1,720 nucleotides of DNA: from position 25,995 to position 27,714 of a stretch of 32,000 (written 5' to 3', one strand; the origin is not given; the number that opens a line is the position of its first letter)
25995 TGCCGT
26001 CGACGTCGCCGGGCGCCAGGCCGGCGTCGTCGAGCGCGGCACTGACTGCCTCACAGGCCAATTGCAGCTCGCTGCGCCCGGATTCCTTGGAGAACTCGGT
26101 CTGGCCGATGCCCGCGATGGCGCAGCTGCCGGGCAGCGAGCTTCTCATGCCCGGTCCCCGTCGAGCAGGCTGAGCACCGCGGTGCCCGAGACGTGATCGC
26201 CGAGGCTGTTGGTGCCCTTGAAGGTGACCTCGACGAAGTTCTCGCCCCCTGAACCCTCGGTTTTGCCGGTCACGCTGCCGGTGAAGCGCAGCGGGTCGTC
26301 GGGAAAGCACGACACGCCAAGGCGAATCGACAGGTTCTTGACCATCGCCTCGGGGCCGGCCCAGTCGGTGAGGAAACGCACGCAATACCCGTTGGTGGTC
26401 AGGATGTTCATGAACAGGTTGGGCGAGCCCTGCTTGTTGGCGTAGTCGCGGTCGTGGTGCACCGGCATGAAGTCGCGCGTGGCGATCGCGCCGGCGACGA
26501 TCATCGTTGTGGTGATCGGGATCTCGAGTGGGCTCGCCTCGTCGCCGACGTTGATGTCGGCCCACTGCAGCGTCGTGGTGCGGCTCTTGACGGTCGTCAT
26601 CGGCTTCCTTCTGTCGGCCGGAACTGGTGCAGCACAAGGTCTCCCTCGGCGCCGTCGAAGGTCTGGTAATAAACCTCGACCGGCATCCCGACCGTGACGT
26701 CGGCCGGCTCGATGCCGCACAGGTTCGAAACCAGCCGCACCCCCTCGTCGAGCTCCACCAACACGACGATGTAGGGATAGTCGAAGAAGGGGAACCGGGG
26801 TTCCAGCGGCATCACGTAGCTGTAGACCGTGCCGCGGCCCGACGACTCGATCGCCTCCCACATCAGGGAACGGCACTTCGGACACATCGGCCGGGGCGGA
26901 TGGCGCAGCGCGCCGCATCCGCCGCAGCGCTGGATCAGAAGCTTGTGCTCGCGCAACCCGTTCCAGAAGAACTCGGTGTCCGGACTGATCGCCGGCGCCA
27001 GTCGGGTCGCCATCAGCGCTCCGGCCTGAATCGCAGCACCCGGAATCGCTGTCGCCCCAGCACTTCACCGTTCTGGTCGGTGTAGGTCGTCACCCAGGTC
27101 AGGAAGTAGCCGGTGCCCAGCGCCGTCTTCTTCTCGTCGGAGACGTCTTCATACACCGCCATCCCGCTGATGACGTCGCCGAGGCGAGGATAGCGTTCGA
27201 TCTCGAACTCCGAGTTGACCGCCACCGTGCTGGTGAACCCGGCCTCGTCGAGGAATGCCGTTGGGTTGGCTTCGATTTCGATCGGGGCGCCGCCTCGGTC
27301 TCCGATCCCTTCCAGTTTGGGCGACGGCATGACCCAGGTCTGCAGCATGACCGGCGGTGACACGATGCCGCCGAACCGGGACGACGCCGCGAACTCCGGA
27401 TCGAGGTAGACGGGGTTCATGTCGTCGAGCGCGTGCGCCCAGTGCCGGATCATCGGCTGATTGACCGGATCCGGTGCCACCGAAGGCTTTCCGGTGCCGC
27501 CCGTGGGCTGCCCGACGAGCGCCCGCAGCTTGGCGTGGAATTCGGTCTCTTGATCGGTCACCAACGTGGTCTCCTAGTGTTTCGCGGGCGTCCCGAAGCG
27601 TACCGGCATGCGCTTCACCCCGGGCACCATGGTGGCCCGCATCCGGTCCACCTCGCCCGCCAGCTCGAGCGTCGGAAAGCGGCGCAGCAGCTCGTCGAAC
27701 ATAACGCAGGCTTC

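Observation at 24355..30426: P450 / split ChsH2 / DUF35 / ChsH1 / Ltp2-like / TetR operon with divergent ALDH: a side-chain-cleavage module lacking acyl-CoA dehydrogenases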

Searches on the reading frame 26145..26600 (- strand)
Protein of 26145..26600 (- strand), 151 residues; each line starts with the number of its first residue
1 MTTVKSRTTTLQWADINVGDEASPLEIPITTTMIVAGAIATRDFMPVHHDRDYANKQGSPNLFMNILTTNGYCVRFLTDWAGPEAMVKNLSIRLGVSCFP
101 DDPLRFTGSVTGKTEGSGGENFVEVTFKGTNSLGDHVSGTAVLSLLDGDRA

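Call 5: search_protein_families(library=pfam, proteins=[window:26145-26600:-], max_evalue=0.01)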
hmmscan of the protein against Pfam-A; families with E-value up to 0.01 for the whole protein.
window:26145-26600:- (151 aa): 1 family
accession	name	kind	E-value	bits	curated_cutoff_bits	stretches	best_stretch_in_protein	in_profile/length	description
PF01575.25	MaoC_dehydratas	-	2.7e-06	27.5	27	1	25-126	14-116/123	MaoC like domain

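Call 6: search_protein_families(library=ncbifam, proteins=[window:26145-26600:-], max_evalue=0.01)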
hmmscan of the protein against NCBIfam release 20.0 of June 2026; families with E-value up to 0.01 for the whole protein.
window:26145-26600:- (151 aa): 2 families
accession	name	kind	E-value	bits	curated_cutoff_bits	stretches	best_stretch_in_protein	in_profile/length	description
NF010246.0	PRK13693.1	equivalog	1.4e-06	28.3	203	1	12-108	5-106/142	(3R)-hydroxyacyl-ACP dehydratase subunit HadB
NF040620.1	fused_HadA_HadB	exception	4.1e-06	26.5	350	1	6-95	189-278/329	fused (3R)-hydroxyacyl-ACP dehydratase subunits HadA/HadB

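Call 9: search_solved_structures(query=window:26145-26600:-, max_evalue=1, show_alignments=2)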
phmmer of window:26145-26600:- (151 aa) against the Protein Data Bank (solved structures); distinct sequences matched with E-value up to 1: 9.
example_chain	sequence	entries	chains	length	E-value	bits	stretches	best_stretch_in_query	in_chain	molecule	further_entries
4wnb_B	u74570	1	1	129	3.6e-30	108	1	28-147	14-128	Hydratase ChsH1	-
4w78_B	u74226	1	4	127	1.3e-29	106.2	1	28-145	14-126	Hydratase ChsH2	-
4v12_A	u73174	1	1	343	3.2e-05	27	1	8-97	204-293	MAOC LIKE DOMAIN PROTEIN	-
4rv2_B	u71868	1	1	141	6.7e-05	26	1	12-142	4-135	MaoC family protein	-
5i7n_A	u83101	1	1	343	0.00012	25.2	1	10-98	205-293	MaoC-like dehydratase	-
4rlj_B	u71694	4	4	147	0.00025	24.1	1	12-104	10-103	(3R)-hydroxyacyl-ACP dehydratase subunit HadB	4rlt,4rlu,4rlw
5zy8_B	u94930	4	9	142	0.00028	24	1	12-104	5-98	3-hydroxyacyl-ACP dehydratase | (3R)-hydroxyacyl-ACP dehydratase subunit HadB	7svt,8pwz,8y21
1q6w_A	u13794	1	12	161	0.13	15.3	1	11-57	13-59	monoamine oxidase regulatory protein, putative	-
7mku_A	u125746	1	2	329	0.17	14.9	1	41-104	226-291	Enoyl-CoA hydratase 2, peroxisomal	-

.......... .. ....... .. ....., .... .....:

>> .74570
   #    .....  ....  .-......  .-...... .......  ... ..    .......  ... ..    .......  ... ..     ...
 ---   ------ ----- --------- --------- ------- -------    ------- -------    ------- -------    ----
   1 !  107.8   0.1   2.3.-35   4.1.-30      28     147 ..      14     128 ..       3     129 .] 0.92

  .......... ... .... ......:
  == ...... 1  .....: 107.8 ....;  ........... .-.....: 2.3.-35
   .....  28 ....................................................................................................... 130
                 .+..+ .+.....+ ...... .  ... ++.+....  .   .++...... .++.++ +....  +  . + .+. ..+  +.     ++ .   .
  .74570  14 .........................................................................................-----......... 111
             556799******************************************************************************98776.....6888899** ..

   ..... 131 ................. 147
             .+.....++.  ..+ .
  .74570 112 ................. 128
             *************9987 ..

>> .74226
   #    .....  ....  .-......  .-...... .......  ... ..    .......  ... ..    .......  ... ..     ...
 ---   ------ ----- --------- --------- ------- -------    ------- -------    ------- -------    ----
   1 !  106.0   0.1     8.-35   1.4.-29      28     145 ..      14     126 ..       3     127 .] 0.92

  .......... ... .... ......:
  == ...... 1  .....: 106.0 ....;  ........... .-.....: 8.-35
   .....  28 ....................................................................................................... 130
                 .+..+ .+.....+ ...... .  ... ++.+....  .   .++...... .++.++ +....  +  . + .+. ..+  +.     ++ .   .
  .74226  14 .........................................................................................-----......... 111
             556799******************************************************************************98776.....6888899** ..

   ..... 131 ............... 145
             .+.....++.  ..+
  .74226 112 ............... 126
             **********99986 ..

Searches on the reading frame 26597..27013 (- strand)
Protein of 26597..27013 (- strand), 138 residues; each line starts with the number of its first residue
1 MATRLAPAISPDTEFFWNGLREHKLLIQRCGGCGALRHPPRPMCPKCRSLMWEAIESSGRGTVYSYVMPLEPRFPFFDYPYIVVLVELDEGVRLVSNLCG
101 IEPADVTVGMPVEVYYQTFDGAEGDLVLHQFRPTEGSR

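Call 5: search_protein_families(library=pfam, proteins=[window:26597-27013:-], max_evalue=0.01)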
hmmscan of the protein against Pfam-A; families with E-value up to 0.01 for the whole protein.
window:26597-27013:- (138 aa): 2 families
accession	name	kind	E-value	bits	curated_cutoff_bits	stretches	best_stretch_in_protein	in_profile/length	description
PF01796.24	OB_ChsH2_C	-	3.5e-19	68.9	27.1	1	56-116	3-64/65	ChsH2, C-terminal OB-fold domain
PF12172.15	zf-ChsH2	-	2.2e-14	53.4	23.2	1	17-49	1-33/37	ChsH2, rubredoxin-like zinc ribbon domain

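Call 6: search_protein_families(library=ncbifam, proteins=[window:26597-27013:-], max_evalue=0.01)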
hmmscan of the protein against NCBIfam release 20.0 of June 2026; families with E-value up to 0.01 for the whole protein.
window:26597-27013:- (138 aa): 1 family
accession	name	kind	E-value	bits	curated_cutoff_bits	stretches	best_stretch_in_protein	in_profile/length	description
NF053627.1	BnzsclthlBbsAGT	equivalog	3e-08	33.8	250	1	28-113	39-122/145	benzoylsuccinyl-CoA thiolase subunit BbsA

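Call 10: search_solved_structures(query=window:26597-27013:-, max_evalue=1, show_alignments=2)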
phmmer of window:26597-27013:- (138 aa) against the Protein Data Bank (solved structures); distinct sequences matched with E-value up to 1: 10.
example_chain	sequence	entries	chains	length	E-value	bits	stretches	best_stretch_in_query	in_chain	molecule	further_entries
6ok1_B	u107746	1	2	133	5.5e-36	126.9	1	6-134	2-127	ChsH2(DUF35)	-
9myr_B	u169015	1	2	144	4.1e-17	65.7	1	15-137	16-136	Acyl dehydratase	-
6esq_E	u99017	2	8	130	3.6e-14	56.2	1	17-124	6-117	Pfam DUF35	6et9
6htj_A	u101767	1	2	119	1.1e-09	41.6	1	14-123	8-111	Nucleic-acid-binding protein containing a Zn-ribbon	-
9skh_E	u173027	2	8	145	3.8e-05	26.9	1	23-115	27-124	2,4-diacetylphloroglucinol biosynthesis protein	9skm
3irb_A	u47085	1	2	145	0.00013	25.2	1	4-56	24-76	uncharacterized protein from DUF35 family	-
7pxp_A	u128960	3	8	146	0.0013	21.9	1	28-100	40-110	Benzoylsuccinyl-CoA thiolase subunit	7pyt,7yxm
5m3k_B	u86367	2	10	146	0.0041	20.3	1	23-115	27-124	2,4-diacetylphloroglucinol biosynthesis protein PhlB | 2,4-diacetylphloroglucinol biosynthesis protein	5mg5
9vbo_H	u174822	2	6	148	0.47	13.6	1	27-98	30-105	2,4-diacetylphloroglucinol biosynthesis protein PhlB family protein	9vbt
9e6q_Ag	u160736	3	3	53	0.76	12.9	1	21-50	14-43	Large ribosomal subunit protein eL40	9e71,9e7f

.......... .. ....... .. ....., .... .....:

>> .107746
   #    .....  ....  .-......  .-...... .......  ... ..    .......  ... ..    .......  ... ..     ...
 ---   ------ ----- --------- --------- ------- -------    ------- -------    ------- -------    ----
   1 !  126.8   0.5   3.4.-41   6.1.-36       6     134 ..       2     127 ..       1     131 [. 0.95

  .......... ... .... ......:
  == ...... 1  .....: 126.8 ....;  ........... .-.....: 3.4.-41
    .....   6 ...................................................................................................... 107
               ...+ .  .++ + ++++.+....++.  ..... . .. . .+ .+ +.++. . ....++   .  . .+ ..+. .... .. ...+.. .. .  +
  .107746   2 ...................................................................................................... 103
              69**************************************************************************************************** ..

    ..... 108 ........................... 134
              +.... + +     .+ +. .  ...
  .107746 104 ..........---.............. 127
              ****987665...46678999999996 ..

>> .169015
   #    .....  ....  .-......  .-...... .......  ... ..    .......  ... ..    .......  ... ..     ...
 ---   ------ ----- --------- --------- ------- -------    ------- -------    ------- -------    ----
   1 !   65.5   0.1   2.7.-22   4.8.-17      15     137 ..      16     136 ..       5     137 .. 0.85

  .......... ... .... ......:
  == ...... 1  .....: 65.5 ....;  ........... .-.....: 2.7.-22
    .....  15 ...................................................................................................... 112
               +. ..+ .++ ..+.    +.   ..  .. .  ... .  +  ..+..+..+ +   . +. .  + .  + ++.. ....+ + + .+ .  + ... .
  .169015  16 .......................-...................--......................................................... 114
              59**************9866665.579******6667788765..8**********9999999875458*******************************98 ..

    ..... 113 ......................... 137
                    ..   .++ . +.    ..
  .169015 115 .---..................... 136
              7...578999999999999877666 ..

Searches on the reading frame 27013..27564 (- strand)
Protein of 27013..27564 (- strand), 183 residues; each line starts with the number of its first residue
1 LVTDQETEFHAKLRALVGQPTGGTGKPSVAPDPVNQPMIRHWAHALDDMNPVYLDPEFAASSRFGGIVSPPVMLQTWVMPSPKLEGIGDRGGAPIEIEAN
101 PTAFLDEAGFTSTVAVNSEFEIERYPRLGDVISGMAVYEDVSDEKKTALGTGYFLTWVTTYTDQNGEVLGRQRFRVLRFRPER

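Call 5: search_protein_families(library=pfam, proteins=[window:27013-27564:-], max_evalue=0.01)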
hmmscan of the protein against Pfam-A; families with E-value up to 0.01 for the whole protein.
window:27013-27564:- (183 aa): 2 families
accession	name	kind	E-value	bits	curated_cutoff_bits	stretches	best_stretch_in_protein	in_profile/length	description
PF13452.11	FAS1_DH_region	-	3.7e-13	50.2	22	1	32-168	12-128/132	FAS1-like, dehydratase domain region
PF01575.25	MaoC_dehydratas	-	0.00051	20.1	27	1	30-68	14-52/123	MaoC like domain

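Call 6: search_protein_families(library=ncbifam, proteins=[window:27013-27564:-], max_evalue=0.01)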
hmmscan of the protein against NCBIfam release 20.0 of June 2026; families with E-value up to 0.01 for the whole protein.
window:27013-27564:- (183 aa): 1 family
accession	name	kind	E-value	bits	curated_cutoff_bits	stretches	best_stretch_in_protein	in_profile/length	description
NF040624.1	HadA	equivalog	0.0027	18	180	0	35-77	14-56/144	(3R)-hydroxyacyl-ACP dehydratase subunit HadA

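Call 8: search_solved_structures(query=window:27013-27564:-, max_evalue=1, show_alignments=2)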
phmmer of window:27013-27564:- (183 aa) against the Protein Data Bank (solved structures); distinct sequences matched with E-value up to 1: 5.
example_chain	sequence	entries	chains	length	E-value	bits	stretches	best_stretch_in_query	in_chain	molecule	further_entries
4w78_A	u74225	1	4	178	4.3e-26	95.1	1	20-181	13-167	Hydratase ChsH1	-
4wnb_A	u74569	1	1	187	4.7e-26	94.9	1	20-181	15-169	Hydratase ChsH2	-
2b3m_A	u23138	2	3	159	0.06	16.4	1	47-73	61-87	hypothetical protein AF1124 | putative dehydratase AF1124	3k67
5i7n_A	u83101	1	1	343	0.24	14.4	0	33-79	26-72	MaoC-like dehydratase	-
1iq6_A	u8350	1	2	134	0.73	12.8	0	42-67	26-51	(R)-SPECIFIC ENOYL-COA HYDRATASE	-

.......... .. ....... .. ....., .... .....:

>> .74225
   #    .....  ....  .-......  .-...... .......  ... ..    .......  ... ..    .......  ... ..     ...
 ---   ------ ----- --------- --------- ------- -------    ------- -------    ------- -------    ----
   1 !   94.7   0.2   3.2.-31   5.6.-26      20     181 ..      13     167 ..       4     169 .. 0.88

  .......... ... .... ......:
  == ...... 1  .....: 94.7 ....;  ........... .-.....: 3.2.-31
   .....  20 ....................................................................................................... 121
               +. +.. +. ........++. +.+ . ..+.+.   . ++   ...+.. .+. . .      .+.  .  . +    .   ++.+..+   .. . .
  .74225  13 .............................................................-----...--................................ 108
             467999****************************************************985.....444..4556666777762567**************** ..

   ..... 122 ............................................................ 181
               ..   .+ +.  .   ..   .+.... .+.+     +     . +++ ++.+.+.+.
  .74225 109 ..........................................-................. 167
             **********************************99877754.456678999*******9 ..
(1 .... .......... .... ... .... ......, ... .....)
